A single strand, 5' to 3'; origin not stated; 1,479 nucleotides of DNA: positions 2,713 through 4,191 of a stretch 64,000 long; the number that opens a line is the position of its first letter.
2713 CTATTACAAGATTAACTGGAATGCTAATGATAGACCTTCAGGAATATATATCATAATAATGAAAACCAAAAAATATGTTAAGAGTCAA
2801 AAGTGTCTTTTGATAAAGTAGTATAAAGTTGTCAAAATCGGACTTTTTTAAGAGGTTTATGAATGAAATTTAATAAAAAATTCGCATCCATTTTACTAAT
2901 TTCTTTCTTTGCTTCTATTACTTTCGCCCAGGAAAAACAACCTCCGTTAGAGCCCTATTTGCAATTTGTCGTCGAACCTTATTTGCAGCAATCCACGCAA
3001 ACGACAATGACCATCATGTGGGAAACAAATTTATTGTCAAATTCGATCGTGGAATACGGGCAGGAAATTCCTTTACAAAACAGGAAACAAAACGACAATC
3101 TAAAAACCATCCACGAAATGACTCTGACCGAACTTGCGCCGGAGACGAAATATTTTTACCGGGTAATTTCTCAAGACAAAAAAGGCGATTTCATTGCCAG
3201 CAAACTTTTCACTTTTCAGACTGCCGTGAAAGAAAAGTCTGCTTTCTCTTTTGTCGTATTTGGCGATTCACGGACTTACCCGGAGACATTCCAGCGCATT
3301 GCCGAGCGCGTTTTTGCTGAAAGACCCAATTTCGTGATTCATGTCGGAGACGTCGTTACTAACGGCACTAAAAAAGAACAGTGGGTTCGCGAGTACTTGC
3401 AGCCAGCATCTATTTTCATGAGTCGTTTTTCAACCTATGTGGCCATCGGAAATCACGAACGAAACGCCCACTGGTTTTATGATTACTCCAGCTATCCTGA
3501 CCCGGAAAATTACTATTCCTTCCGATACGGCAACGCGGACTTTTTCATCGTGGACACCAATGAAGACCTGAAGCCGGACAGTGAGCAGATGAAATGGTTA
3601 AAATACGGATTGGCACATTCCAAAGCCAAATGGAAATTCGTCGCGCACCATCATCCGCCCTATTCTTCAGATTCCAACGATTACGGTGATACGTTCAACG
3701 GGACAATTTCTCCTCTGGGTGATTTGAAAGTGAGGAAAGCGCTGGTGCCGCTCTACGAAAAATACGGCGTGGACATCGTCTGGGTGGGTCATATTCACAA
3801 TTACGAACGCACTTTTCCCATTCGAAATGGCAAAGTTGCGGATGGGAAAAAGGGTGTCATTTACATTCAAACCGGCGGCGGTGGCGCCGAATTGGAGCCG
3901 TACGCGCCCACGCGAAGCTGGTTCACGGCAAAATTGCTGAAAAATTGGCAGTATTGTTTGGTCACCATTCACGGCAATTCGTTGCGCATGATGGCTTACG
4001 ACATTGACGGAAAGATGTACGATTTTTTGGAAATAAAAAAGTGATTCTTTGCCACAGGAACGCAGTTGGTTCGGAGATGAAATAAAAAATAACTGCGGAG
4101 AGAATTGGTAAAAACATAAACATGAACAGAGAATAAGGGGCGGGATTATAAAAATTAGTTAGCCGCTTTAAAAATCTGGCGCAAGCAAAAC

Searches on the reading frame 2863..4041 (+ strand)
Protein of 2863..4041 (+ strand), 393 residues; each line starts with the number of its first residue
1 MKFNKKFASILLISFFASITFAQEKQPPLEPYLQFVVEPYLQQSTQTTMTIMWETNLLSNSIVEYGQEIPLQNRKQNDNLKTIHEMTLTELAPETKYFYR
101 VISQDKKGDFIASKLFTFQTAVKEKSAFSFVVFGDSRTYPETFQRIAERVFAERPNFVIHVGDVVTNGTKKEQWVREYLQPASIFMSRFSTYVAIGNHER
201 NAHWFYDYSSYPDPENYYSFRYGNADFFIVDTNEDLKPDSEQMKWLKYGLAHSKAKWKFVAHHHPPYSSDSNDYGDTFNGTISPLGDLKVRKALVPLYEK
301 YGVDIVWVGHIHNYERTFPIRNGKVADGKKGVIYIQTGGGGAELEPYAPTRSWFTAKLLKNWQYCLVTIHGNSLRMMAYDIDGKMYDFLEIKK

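Call 33: search_protein_families(library=pfam, proteins=[window:2863-4041:+], max_evalue=0.00001)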
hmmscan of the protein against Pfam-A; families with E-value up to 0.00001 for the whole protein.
window:2863-4041:+ (393 aa): 3 families
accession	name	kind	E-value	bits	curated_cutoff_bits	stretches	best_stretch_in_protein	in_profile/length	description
PF00149.33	Metallophos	-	3.9e-18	67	21.5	1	130-314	3-191/191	Calcineurin-like phosphoesterase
PF16656.11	Pur_ac_phosph_N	-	2e-11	44.7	30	1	41-120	8-93/93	Purple acid Phosphatase, N-terminal domain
PF09423.15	PhoD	-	4.9e-06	26.3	27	0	241-268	190-217/343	PhoD-like phosphatase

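Call 36: list_cluster_members(proteins=[window:5246-5347:+, window:2863-4041:+, window:440-2818:+, window:4241-4966:+, window:14264-14923:+, window:13392-14177:+, window:15459-16598:+, window:20023-20535:+, window:12062-13225:+, window:9637-11361:+])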
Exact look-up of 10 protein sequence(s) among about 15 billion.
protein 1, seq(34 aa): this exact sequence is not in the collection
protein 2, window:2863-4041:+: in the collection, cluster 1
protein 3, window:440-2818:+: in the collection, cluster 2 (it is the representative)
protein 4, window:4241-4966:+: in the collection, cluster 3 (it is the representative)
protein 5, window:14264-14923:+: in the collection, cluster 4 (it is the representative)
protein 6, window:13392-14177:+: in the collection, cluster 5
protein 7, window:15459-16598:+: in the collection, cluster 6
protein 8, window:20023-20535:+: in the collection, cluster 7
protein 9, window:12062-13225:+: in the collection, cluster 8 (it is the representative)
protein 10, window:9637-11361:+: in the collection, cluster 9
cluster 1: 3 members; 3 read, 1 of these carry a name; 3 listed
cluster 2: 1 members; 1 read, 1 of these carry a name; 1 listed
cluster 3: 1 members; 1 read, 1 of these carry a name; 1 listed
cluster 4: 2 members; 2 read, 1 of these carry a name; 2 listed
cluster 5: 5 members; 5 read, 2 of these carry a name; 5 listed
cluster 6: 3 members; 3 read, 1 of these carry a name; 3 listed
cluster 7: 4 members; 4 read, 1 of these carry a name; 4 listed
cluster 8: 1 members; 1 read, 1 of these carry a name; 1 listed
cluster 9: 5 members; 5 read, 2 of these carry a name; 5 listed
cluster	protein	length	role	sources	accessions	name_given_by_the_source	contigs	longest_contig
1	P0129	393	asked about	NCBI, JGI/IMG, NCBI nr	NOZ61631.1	MAG: metallophosphoesterase family protein [Calditrichaeota bacterium] | metallophosphoesterase family protein [Calditrichota bacterium]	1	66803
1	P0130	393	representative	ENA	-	-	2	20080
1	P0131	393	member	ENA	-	-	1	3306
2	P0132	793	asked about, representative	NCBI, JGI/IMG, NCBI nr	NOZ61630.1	MAG: T9SS type A sorting domain-containing protein [Calditrichaeota bacterium] | T9SS type A sorting domain-containing protein [Calditrichota bacterium]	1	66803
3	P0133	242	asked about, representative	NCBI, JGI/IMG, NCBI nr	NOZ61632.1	MAG: hypothetical protein GXO74_08105 [Calditrichaeota bacterium] | hypothetical protein [Calditrichota bacterium]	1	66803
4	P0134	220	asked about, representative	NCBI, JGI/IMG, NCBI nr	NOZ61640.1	MAG: hypothetical protein GXO74_08150 [Calditrichaeota bacterium] | hypothetical protein [Calditrichota bacterium]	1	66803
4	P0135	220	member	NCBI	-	-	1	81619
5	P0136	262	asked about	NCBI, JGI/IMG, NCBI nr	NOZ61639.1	MAG: enoyl-CoA hydratase/isomerase family protein [Calditrichaeota bacterium] | enoyl-CoA hydratase/isomerase family protein [Calditrichota bacterium]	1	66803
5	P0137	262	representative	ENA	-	-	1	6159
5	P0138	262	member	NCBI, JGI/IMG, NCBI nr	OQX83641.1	enoyl-CoA hydratase [candidate division KSB1 bacterium 4484_87] | MAG: enoyl-CoA hydratase [candidate division KSB1 bacterium 4484_87]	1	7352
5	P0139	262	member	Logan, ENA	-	-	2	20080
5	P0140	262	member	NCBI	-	-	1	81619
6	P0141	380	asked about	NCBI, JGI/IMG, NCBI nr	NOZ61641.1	MAG: acyl-CoA dehydrogenase [Calditrichaeota bacterium] | acyl-CoA dehydrogenase [Calditrichota bacterium]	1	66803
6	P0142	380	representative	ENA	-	-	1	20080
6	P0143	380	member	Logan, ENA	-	-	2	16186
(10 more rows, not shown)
